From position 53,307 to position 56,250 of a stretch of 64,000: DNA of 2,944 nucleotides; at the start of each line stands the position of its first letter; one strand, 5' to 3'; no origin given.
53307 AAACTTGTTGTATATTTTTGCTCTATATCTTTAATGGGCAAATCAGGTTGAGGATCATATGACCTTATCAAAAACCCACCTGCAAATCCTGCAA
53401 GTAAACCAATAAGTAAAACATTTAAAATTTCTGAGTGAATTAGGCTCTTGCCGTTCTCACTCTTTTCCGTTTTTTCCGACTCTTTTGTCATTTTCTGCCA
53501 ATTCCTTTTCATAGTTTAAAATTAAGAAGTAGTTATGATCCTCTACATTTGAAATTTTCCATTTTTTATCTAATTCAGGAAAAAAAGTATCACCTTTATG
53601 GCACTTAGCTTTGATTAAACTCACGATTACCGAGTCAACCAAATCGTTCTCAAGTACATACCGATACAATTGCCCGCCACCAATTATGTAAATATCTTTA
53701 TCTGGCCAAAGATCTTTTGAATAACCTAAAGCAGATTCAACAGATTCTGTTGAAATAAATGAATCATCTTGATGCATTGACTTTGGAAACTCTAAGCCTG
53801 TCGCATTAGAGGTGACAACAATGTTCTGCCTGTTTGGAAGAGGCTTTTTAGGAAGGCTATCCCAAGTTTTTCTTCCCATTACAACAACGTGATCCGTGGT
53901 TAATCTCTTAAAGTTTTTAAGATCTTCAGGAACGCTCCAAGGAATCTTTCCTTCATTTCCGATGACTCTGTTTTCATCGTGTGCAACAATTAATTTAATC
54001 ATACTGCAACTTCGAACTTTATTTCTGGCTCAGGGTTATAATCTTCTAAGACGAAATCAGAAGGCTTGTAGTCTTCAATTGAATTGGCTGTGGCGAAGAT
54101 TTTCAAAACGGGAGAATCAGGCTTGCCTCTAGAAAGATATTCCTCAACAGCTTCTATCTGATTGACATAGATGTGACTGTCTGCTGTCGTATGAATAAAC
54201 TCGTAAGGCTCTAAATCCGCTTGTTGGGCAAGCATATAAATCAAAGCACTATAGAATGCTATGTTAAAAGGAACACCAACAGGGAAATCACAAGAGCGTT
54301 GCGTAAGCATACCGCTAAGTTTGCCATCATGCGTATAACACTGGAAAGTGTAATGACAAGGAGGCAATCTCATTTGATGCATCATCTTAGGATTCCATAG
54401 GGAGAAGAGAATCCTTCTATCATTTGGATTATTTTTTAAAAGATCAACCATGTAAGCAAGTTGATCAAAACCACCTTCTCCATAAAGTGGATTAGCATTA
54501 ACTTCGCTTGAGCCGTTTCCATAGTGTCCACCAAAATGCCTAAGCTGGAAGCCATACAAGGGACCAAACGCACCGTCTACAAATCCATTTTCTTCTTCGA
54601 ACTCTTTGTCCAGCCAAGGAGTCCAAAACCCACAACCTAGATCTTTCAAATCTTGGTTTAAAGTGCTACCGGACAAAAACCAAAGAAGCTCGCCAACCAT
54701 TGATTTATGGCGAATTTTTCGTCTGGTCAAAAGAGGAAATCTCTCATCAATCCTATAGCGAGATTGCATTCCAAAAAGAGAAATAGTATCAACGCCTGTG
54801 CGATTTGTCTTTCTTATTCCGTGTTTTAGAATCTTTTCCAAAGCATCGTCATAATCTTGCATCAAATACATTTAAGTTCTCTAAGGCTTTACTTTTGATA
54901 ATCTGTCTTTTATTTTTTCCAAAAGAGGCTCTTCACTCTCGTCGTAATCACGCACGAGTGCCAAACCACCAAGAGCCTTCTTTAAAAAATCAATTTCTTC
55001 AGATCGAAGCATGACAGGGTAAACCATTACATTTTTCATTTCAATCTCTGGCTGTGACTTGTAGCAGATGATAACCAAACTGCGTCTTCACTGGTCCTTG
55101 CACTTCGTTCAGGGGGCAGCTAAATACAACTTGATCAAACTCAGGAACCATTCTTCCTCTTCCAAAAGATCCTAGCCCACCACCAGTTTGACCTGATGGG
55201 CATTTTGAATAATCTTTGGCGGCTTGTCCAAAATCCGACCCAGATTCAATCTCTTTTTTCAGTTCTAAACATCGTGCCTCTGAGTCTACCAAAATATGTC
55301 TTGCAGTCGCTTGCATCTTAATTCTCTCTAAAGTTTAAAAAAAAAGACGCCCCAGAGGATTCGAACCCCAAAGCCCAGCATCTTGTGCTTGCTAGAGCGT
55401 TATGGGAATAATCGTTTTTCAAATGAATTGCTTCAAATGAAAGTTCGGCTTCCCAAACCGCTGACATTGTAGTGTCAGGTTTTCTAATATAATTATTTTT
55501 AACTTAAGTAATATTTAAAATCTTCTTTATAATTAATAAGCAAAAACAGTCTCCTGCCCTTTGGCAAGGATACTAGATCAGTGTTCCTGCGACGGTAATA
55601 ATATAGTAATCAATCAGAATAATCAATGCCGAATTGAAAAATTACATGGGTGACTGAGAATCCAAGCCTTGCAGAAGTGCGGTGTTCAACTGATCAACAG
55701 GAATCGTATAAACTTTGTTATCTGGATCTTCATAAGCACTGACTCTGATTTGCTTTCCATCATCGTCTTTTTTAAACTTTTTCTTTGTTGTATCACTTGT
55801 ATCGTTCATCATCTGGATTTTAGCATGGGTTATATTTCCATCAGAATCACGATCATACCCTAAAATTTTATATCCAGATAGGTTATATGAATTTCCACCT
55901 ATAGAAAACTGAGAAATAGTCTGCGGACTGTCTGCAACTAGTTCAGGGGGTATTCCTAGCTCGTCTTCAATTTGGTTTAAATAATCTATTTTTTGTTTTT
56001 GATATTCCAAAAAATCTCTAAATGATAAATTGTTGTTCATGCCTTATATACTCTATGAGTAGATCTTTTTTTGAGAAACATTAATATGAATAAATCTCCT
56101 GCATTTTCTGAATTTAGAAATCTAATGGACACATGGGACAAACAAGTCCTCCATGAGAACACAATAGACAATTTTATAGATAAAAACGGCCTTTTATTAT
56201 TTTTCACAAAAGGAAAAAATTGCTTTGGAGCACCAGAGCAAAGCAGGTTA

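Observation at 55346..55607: Intergenic structured RNA ending in a 55-nt mascRNA-sized tRNA mimic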

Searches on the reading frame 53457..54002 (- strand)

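Call 11: search_protein_families(library=pfam, proteins=[window:53457-54002:-], max_evalue=0.01)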
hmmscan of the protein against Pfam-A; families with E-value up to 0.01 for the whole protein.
window:53457-54002:- (181 aa): 2 families
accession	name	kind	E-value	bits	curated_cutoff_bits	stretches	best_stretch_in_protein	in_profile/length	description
PF00186.24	DHFR_1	-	1.3e-43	148.9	25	1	1-156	1-142/159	Dihydrofolate reductase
PF09752.15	ABHD18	-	0.0083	15.7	21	1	78-129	301-348/351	Alpha/beta hydrolase domain containing 18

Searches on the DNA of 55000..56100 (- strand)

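Call 5: search_rna_families(source=window, start=55200, end=55750, threshold=evalue, max_evalue=10, show_alignments=5)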
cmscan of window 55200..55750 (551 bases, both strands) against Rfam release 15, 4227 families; matches with E-value up to 10: 5.
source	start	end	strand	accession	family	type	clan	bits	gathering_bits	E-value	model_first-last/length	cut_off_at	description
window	55612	55742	-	RF01572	DdR4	Gene; snRNA; snoRNA; CD-box;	-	22.9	70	0.47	1-106/106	no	Dictyostelium snoRNA DdR4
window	55674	55742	-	RF00309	snosnR60_Z15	Gene; snRNA; snoRNA; CD-box;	CL00070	16.9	41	6.2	1-98/98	no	Small nucleolar RNA snR60/Z15/Z230/Z193/J17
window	55341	55428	-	RF01743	leu-phe_leader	Cis-reg; leader;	-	16.5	70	4.8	1-162/162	no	leu/phe leader RNA from Lactococcus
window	55399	55483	+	RF01796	frnS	Gene; sRNA;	-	16.2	60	3.9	1-119/119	no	Fumarate/nitrate reductase regulator sRNA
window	55346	55382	-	RF01684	mascRNA-menRNA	Gene;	-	13.8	42.5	8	1-56/56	no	MALAT1-associated small cytoplasmic RNA/MEN beta RNA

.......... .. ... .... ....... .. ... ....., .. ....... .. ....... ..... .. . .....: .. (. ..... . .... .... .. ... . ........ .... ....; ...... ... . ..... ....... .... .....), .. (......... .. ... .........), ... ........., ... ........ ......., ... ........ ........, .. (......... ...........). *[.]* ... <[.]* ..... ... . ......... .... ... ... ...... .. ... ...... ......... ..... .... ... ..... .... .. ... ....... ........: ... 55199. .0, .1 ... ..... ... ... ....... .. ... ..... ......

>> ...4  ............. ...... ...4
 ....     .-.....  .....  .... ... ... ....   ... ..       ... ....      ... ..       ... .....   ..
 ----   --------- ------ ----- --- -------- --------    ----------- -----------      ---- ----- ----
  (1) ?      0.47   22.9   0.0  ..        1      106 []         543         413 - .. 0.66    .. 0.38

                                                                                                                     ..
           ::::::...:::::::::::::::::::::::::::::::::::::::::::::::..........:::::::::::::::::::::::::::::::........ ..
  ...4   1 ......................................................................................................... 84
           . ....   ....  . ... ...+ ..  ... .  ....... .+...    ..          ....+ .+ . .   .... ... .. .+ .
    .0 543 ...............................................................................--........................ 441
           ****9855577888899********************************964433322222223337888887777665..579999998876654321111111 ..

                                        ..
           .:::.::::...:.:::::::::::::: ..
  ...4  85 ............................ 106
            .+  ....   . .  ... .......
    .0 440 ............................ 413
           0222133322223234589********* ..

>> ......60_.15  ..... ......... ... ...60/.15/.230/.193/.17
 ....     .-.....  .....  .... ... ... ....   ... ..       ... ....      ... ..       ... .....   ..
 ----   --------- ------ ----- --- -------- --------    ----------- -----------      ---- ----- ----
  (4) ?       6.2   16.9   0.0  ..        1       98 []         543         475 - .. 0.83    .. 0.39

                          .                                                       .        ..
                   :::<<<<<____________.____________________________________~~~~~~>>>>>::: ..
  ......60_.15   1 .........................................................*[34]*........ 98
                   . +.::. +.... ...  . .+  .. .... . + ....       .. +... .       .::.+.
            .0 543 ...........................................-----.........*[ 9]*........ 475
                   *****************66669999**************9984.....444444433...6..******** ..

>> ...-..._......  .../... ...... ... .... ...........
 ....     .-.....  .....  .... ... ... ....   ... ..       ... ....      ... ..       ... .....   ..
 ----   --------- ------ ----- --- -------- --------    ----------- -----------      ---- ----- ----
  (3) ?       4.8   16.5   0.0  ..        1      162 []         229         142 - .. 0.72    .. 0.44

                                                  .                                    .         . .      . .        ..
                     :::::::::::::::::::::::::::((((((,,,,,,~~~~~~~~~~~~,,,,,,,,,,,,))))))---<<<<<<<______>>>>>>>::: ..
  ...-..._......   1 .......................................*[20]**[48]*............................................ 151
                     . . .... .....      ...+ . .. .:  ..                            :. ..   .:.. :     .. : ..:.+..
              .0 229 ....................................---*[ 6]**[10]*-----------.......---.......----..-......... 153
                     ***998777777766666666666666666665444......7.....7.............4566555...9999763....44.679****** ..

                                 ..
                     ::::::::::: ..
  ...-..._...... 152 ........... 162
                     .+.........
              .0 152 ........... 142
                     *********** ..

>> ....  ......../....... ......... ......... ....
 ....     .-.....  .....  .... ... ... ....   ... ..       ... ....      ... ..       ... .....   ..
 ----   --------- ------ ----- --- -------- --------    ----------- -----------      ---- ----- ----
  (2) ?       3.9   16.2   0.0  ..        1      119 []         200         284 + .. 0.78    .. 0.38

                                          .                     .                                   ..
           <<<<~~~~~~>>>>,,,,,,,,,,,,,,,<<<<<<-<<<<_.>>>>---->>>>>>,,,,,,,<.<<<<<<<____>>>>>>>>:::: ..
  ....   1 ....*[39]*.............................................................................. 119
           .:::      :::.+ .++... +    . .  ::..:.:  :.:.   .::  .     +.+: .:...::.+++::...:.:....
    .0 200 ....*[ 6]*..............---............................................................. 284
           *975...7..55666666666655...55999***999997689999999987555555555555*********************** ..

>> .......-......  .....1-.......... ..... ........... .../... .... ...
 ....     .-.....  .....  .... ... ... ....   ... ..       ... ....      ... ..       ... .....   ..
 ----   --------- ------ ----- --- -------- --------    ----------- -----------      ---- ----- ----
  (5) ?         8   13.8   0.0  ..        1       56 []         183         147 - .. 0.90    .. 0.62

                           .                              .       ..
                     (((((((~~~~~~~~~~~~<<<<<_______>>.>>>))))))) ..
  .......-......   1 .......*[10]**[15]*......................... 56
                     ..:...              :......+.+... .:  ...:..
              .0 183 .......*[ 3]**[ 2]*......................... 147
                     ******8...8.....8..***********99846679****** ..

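Call 6: search_dna_similar(query=window:55000-56100:-, collection=phages, mode=distant, max_rows=30)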
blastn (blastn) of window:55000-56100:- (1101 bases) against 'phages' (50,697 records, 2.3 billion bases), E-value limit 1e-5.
No match.
